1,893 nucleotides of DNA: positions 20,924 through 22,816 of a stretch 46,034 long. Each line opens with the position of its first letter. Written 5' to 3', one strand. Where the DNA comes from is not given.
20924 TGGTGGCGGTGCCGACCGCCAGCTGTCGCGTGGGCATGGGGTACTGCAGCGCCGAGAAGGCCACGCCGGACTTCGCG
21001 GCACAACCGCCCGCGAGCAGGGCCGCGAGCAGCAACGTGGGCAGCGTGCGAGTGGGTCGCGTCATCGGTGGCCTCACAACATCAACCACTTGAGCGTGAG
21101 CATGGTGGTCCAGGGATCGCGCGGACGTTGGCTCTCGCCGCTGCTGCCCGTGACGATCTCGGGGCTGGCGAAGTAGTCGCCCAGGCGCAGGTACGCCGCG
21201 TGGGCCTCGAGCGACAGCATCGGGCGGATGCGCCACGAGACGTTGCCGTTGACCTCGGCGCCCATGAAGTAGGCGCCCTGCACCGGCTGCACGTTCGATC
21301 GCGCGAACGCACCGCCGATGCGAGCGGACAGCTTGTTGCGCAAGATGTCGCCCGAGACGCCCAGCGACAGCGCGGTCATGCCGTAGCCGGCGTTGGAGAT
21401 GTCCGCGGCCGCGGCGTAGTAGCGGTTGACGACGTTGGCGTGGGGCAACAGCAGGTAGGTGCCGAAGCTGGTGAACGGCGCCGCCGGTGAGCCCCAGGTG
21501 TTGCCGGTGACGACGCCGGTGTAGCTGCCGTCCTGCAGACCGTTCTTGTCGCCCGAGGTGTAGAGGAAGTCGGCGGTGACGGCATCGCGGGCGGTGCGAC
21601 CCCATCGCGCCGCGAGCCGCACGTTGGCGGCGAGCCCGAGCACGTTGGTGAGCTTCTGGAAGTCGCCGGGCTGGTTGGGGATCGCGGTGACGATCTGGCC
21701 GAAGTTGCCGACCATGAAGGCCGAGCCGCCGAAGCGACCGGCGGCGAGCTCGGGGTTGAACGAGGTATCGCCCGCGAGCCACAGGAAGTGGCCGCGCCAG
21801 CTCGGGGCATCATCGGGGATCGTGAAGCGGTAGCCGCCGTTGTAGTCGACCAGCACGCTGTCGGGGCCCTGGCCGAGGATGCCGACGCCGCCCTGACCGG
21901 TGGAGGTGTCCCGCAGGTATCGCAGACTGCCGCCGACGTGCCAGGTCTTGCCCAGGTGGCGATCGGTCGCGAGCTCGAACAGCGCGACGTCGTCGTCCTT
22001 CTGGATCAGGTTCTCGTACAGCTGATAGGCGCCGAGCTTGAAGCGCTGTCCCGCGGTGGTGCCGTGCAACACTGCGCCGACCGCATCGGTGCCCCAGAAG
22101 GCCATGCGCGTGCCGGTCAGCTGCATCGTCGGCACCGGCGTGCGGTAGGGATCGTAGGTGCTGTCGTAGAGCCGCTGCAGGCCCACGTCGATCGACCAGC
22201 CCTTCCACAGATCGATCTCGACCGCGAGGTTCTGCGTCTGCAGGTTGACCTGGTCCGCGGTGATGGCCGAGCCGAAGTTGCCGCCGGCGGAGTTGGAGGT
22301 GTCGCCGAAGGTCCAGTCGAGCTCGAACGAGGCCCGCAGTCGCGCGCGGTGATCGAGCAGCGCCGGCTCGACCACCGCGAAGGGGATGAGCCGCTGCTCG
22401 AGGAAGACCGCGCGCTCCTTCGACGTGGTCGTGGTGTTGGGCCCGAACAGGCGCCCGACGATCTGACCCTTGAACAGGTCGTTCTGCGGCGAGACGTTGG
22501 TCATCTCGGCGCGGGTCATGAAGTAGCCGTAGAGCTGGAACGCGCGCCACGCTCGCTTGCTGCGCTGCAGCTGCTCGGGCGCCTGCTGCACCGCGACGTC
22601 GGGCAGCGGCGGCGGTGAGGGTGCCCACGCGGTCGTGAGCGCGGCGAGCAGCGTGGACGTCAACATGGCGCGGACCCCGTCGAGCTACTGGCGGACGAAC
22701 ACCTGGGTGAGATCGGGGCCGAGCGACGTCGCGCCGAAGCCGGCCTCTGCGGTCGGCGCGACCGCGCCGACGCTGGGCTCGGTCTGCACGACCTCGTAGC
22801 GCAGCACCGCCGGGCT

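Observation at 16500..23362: Six-gene minus-strand block with stop/start overlaps, ending in a MYXO-CTERM esterase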

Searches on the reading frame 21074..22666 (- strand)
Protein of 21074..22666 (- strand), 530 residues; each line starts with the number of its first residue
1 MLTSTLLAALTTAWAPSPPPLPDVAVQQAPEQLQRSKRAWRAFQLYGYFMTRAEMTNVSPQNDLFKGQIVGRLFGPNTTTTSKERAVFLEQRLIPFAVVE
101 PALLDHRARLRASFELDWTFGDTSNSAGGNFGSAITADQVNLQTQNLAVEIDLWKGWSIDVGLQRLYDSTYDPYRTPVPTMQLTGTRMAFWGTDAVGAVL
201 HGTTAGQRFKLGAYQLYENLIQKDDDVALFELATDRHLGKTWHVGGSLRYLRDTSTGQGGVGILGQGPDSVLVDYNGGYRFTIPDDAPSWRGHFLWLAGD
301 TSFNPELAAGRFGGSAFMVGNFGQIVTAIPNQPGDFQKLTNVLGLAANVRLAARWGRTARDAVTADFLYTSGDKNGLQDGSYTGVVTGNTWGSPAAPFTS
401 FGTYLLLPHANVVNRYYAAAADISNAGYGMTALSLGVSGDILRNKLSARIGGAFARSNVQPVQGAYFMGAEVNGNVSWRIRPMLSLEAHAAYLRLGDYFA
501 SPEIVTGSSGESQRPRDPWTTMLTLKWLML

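Call 6: search_protein_families(library=pfam, proteins=[window:21074-22666:-], max_evalue=0.01)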
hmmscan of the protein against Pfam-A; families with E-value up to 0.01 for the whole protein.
window:21074-22666:- (530 aa): 0 families

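Call 7: search_protein_families(library=ncbifam, proteins=[window:21074-22666:-], max_evalue=0.01)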
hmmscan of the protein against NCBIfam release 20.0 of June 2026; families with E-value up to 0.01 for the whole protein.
window:21074-22666:- (530 aa): 0 families

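Call 9: find_homologous_proteins(query=window:21074-22666:-)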
Query window:21074-22666:- (530 aa): 564 proteins with E <= 0.001 among 8000 candidates; the best 120 are listed.
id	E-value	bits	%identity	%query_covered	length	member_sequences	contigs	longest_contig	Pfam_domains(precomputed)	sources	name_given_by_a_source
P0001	0.0e+0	1175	96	100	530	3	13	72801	-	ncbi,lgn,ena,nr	ncbi:MAG: hypothetical protein K1X88_05070 [Nannocystaceae bacterium]|nr:hypothetical protein [Nanno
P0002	0.0e+0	1037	85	100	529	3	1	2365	-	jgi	jgi:hypothetical protein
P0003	0.0e+0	1016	83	100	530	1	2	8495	-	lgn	-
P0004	5.3e-296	1001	84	95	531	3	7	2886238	-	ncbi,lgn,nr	ncbi:MAG: hypothetical protein KBB21_36120 [Nannocystaceae bacterium]|nr:hypothetical protein [Delta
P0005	2.8e-286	969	79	95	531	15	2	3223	-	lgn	-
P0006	4.7e-281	951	77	100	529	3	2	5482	-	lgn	-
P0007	4.5e-279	945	77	95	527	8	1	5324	-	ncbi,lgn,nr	ncbi:MAG TPA: hypothetical protein VG755_13655 [Nannocystaceae bacterium]|nr:hypothetical protein [N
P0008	4.2e-256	869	71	96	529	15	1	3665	-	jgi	jgi:hypothetical protein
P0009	2.3e-255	867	70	100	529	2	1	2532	-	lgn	-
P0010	4.8e-248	842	69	100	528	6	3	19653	-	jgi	jgi:hypothetical protein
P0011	3.9e-245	833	68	100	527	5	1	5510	-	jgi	jgi:hypothetical protein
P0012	9.2e-245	832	69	95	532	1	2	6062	-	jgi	-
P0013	1.5e-237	808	68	95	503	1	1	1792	-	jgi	jgi:hypothetical protein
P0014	6.4e-233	792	66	99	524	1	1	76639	-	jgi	jgi:hypothetical protein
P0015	1.1e-229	782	65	99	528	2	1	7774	-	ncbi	-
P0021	4.7e-221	753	64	95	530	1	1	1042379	-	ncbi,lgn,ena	-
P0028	9.2e-214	729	61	100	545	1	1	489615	-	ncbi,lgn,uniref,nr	ncbi:hypothetical protein [Paraliomyxa miuraensis]|uniref:hypothetical protein n=1 Tax=Paraliomyxa m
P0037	1.7e-207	709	59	94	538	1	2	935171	-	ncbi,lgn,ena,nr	ncbi:MAG: hypothetical protein H6712_00125 [Myxococcales bacterium]|nr:hypothetical protein [Myxococ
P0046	5.0e-177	608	53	98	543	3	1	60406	-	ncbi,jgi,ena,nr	ncbi:MAG TPA: hypothetical protein VN947_11725 [Polyangia bacterium]|nr:hypothetical protein [Polyan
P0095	2.2e-145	504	48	95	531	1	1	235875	-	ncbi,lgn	ncbi:MAG: hypothetical protein AB7S48_07040 [Bacteroidales bacterium]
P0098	1.6e-144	501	47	95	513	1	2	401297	-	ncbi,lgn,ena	-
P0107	1.1e-143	498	47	93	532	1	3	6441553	-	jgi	jgi:hypothetical protein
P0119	1.1e-142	495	47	93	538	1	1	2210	PF13372.13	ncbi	-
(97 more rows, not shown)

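Call 11: find_encoding_contigs(protein=P0028, flank=8000, max_places=1)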
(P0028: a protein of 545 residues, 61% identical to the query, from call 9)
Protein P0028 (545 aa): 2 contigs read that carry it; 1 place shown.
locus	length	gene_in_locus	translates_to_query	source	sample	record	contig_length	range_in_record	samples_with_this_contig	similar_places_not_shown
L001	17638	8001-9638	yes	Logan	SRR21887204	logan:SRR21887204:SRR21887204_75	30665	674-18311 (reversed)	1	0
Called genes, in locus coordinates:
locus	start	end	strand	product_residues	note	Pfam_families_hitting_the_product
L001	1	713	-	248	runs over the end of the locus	PF00106:adh_short, PF08659:KR, PF13561:adh_short_C2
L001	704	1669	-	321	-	PF07167:PhaC_N, PF00561:Abhydrolase_1, PF12146:Hydrolase_4 (faint), PF03959:FSH1 (faint), PF06850:PHB_depo_C (weak)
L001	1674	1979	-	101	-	-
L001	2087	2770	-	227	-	PF07879:PHB_acc_N, PF05233:PHB_acc (weak)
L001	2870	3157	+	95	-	PF09712:PHA_synth_III_E (weak)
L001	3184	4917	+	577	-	PF00501:AMP-binding, PF23562:AMP-binding_C_3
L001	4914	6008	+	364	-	PF07167:PhaC_N, PF00561:Abhydrolase_1, PF12697:Abhydrolase_6 (weak), PF12146:Hydrolase_4 (faint)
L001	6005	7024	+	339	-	PF08545:ACP_syn_III, PF08541:ACP_syn_III_C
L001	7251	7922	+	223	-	-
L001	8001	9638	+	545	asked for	-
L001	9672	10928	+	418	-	-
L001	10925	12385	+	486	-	PF00474:SSF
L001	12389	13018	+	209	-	PF00440:TetR_N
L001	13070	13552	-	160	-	-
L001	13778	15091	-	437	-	PF03109:ABC1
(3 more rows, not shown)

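Call 12: find_encoding_contigs(protein=P0046, flank=8000, max_places=1)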
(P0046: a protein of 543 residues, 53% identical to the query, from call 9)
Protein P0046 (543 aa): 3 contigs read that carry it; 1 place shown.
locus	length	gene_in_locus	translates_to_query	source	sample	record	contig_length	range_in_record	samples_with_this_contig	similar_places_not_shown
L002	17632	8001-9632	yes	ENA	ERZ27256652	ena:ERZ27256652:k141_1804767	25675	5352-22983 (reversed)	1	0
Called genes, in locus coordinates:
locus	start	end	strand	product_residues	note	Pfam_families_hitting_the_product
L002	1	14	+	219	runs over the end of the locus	-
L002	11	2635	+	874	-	PF17900:Peptidase_M1_N, PF01433:Peptidase_M1, PF11838:ERAP1_C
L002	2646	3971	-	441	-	PF16697:Yop-YscD_cpl, PF00498:FHA, PF00158:Sigma54_activat, PF01078:Mg_chelatase (faint), PF14532:Sigma54_activ_2, PF07728:AAA_5 (weak), PF25601:AAA_lid_14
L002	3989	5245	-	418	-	PF00069:Pkinase, PF07714:PK_Tyr_Ser-Thr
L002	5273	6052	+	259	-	-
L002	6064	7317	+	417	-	PF25852:DUF6242_C (faint)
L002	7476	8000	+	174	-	-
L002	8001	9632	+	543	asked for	-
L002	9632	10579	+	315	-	PF00756:Esterase (faint), PF00561:Abhydrolase_1, PF12146:Hydrolase_4, PF12697:Abhydrolase_6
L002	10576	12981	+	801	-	PF10503:Esterase_PHB, PF00756:Esterase (weak), PF10503:Esterase_PHB, PF00326:Peptidase_S9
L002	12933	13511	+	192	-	PF12766:Pyridox_oxase_2, PF01243:PNPOx_N, PF10590:PNP_phzG_C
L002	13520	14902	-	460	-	PF14885:GHL15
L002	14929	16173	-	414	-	-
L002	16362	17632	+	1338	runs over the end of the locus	PF01339:CheB_methylest, PF03705:CheR_N, PF01739:CheR, PF13596:PAS_10, PF00989:PAS, PF08448:PAS_4, PF13426:PAS_9, PF00512:HisKA, +2 more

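Call 13: find_encoding_contigs(protein=P0095, flank=8000, max_places=1)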
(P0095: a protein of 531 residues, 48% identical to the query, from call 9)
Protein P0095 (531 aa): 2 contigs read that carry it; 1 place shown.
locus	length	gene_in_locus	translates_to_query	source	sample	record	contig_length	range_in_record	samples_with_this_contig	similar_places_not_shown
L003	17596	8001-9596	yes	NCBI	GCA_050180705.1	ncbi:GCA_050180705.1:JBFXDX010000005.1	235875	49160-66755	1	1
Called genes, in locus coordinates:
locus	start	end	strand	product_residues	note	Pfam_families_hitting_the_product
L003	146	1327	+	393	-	PF00108:Thiolase_N, PF00109:ketoacyl-synt, PF02803:Thiolase_C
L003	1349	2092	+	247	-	PF00106:adh_short, PF08659:KR, PF13561:adh_short_C2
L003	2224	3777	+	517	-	PF00474:SSF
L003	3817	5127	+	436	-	PF02550:AcetylCoA_hydro, PF13336:AcetylCoA_hyd_C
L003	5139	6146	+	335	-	PF08545:ACP_syn_III, PF08541:ACP_syn_III_C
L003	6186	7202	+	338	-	PF08545:ACP_syn_III, PF08541:ACP_syn_III_C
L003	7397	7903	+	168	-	-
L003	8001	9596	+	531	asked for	-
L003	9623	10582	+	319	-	PF06342:DUF1057 (weak), PF12146:Hydrolase_4, PF00561:Abhydrolase_1, PF12697:Abhydrolase_6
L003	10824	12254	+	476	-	-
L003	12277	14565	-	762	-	PF00989:PAS, PF13426:PAS_9, PF08447:PAS_3 (faint), PF00512:HisKA (weak), PF02518:HATPase_c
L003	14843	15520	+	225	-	PF00072:Response_reg, PF00196:GerE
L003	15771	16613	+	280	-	PF00112:Peptidase_C1, PF13529:Peptidase_C39_2 (weak)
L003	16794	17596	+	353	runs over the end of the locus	PF00216:Bac_DNA_binding (faint), PF18174:HU-CCDC81_bac_1, PF18175:HU-CCDC81_bac_2 (weak), PF05036:SPOR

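Call 15: find_encoding_contigs(protein=P0107, flank=8000, max_places=1)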
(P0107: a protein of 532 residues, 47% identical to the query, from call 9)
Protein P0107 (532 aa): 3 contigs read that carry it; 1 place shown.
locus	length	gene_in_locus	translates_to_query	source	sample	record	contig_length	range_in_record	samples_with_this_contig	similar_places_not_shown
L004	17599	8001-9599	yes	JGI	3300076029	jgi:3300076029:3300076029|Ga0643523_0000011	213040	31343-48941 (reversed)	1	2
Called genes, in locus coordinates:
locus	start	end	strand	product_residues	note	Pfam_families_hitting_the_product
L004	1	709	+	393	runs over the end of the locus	PF00108:Thiolase_N, PF00109:ketoacyl-synt (faint), PF02803:Thiolase_C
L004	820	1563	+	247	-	PF00106:adh_short, PF08659:KR, PF13561:adh_short_C2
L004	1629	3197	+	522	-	PF00474:SSF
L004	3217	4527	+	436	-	PF02550:AcetylCoA_hydro, PF13336:AcetylCoA_hyd_C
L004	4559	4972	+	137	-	PF13279:4HBT_2, PF03061:4HBT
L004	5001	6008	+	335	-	PF08545:ACP_syn_III, PF08541:ACP_syn_III_C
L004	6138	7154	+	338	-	PF08545:ACP_syn_III, PF08541:ACP_syn_III_C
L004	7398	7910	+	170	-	-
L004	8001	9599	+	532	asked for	-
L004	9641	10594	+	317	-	PF03096:Ndr (faint), PF02230:Abhydrolase_2 (faint), PF12146:Hydrolase_4, PF00561:Abhydrolase_1, PF12697:Abhydrolase_6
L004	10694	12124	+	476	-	-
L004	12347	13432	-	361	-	PF00515:TPR_1 (faint), PF07719:TPR_2 (faint), PF13181:TPR_8 (faint), PF13424:TPR_12 (faint), PF13428:TPR_14 (faint), PF13432:TPR_16 (faint), PF13414:TPR_11 (faint), PF14559:TPR_19 (faint), +1 more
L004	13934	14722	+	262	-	PF00392:GntR, PF07729:FCD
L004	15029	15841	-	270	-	PF22645:GKRP_SIS_N, PF01380:SIS (weak), PF20741:GKRP-like_C (weak)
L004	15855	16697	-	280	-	-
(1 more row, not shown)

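Call 16: find_encoding_contigs(protein=P0098, flank=8000, max_places=1)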
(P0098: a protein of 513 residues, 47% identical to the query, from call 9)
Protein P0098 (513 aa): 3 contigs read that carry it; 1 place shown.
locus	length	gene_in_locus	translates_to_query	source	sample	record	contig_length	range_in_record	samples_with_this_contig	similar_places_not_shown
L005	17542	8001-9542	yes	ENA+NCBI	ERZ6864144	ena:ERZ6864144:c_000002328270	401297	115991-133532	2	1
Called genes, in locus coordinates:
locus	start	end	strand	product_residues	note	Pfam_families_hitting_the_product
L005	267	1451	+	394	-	PF00108:Thiolase_N, PF00109:ketoacyl-synt (weak), PF02803:Thiolase_C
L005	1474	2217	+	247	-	PF00106:adh_short, PF08659:KR, PF23441:SDR (weak), PF01370:Epimerase (weak), PF13561:adh_short_C2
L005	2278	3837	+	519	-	PF00474:SSF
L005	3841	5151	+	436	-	PF02550:AcetylCoA_hydro, PF13336:AcetylCoA_hyd_C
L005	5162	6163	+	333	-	PF08545:ACP_syn_III, PF08541:ACP_syn_III_C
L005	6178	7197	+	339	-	PF08545:ACP_syn_III, PF08541:ACP_syn_III_C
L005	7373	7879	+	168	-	-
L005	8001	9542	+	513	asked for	-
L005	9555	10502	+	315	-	PF12146:Hydrolase_4, PF00561:Abhydrolase_1, PF12697:Abhydrolase_6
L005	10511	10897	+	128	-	-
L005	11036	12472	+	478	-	-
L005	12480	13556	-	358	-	PF12836:HHH_3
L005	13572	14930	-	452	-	PF00209:SNF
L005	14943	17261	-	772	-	PF07244:POTRA (faint), PF01103:Omp85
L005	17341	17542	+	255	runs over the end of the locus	PF22435:MRM3-like_sub_bind, PF00588:SpoU_methylase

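Call 17: find_encoding_contigs(protein=P0037, flank=8000, max_places=1)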
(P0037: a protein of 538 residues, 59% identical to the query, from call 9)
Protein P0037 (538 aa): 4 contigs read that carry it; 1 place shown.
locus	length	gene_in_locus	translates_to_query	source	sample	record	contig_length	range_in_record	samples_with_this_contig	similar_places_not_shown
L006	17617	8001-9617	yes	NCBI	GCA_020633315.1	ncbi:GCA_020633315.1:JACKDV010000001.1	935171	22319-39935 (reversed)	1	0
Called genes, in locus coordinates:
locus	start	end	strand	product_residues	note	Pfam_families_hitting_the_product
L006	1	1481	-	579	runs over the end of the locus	PF21850:DUF6909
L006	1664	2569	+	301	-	-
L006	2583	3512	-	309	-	-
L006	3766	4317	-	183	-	PF07879:PHB_acc_N, PF05233:PHB_acc (weak)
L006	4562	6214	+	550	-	PF00501:AMP-binding, PF23562:AMP-binding_C_3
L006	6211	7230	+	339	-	PF08392:FAE1_CUT1_RppA (faint), PF00108:Thiolase_N (faint), PF08545:ACP_syn_III, PF08541:ACP_syn_III_C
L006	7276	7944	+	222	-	-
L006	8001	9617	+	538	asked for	-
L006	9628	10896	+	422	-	PF00561:Abhydrolase_1, PF12146:Hydrolase_4, PF12697:Abhydrolase_6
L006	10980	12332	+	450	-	PF00474:SSF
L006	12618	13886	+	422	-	PF10503:Esterase_PHB, PF00326:Peptidase_S9 (weak)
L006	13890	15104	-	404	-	-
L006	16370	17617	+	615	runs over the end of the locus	PF04055:Radical_SAM, PF13489:Methyltransf_23, PF08241:Methyltransf_11, PF08242:Methyltransf_12, PF13649:Methyltransf_25, PF13847:Methyltransf_31 (weak)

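Call 37: find_encoding_contigs(protein=P0004, flank=9000, max_places=1)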
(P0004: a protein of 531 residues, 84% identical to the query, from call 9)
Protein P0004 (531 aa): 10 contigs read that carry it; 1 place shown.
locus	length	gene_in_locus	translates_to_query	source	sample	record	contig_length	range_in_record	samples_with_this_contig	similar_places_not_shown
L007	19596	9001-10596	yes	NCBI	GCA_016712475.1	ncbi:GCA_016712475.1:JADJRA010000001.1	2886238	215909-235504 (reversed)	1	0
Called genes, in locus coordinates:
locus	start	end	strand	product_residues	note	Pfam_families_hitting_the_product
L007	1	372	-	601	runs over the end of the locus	PF07624:PSD2 (faint), PF07637:PSD5, PF07631:PSD4, PF07627:PSCyt3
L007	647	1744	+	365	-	-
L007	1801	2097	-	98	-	-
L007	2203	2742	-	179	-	PF07879:PHB_acc_N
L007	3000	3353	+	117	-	-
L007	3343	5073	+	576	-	PF00501:AMP-binding, PF23562:AMP-binding_C_3 (weak)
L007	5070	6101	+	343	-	PF07167:PhaC_N, PF00561:Abhydrolase_1, PF12146:Hydrolase_4 (faint)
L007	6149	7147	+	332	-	PF00108:Thiolase_N (faint), PF08545:ACP_syn_III, PF08541:ACP_syn_III_C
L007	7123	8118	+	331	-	PF00561:Abhydrolase_1, PF00975:Thioesterase (weak), PF12146:Hydrolase_4, PF12697:Abhydrolase_6, PF07859:Abhydrolase_3 (weak)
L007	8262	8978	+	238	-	-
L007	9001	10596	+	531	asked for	-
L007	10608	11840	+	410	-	PF03096:Ndr (weak), PF00561:Abhydrolase_1, PF12146:Hydrolase_4, PF06821:Ser_hydrolase (faint), PF12697:Abhydrolase_6, PF00756:Esterase (weak)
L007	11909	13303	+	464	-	PF00474:SSF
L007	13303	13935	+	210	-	PF00440:TetR_N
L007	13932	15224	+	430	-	-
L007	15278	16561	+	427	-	PF10503:Esterase_PHB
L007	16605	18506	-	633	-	PF00400:WD40 (faint), PF24817:WD40_WDHD1_1st (faint), PF24814:WD40_Prp19 (faint), PF23381:Beta-prop_IFT122_1st (weak), PF25174:Beta-prop_THOC3, PF25175:Beta-prop_WDR5 (weak), PF25173:Beta-prop_WDR3_1st, PF23414:Beta-prop_EML_2 (weak), +4 more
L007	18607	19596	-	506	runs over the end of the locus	PF13229:Beta_helix (faint)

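Call 38: find_encoding_contigs(protein=P0021, flank=9000, max_places=1)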
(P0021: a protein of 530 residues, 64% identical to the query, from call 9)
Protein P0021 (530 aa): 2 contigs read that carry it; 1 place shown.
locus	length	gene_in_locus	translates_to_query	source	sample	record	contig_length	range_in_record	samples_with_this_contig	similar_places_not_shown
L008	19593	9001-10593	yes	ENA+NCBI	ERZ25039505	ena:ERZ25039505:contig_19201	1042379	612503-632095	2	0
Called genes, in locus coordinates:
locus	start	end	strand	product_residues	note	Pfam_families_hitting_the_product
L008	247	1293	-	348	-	PF01596:Methyltransf_3, PF13578:Methyltransf_24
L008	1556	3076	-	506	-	PF03796:DnaB_C (faint), PF06745:ATPase, PF23442:DUF7125 (faint), PF09848:SLFN-g3_helicase (faint), PF10412:TrwB_AAD_bind (faint), PF13191:AAA_16 (faint), PF13481:AAA_25 (weak), PF06745:ATPase, +2 more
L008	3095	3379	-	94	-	PF07689:KaiB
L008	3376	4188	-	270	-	PF00072:Response_reg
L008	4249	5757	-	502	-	PF00989:PAS (faint), PF13188:PAS_8 (weak), PF08448:PAS_4 (faint), PF00512:HisKA, PF02518:HATPase_c, PF00072:Response_reg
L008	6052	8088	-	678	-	-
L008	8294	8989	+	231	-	-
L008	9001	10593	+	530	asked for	-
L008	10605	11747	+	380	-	PF00756:Esterase (faint), PF00561:Abhydrolase_1, PF12146:Hydrolase_4, PF12697:Abhydrolase_6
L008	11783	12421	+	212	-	PF00440:TetR_N, PF13977:TetR_C_6 (faint)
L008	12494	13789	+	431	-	PF10503:Esterase_PHB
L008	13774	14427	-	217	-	PF05368:NmrA, PF01370:Epimerase, PF13460:NAD_binding_10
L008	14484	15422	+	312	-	PF00126:HTH_1, PF03466:LysR_substrate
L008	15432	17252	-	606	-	PF09423:PhoD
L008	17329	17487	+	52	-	-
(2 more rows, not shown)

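Call 39: predict_structure(alignment_id=A3)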
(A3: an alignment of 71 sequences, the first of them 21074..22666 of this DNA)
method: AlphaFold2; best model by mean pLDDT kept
length: 530 residues; sequences in the alignment: 71
mean_pLDDT: 80.5   pTM: 0.83
mean pLDDT of the five models: 80.5, 79.2, 78.2, 76.6, 75.5
residues with pLDDT >= 90: 221; 70-90: 197; 50-70: 51; < 50: 61
segments of 3 or more residues with pLDDT < 50: 1-34, 122-138, 259-263, 509-511
pLDDT, mean of each block of 10 residues (from residue 1): 43 34 35 48 84 84 59 74 80 86 85 76 37 38 80 90 89 81 91 89 88 79 76 88 92 70 68 85 86 96 90 96 93 90 97 92 95 93 94 80 79 68 94 94 91 96 95 93 90 95 71 80 88
secondary structure, 60 per line:
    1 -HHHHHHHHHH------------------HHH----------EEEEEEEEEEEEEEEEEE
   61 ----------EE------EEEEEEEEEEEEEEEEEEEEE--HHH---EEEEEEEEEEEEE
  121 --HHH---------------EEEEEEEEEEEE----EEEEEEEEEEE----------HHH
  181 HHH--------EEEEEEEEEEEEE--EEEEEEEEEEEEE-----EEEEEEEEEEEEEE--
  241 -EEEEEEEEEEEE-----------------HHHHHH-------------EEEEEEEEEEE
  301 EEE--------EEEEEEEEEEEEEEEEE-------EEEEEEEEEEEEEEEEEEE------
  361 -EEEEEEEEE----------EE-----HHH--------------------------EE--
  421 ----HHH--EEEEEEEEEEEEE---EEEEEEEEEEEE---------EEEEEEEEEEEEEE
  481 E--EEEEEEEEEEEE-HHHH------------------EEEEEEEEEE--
elements in order: H2-11 E43-60 E79-99 E108-120 E141-152 E157-167 H178-183 E192-204 E207-219 E225-238 E242-253 H271-276 E290-303 E312-328 E336-354 E362-370 E430-442 E446-457 E467-481 E484-495 H497-500 E519-528
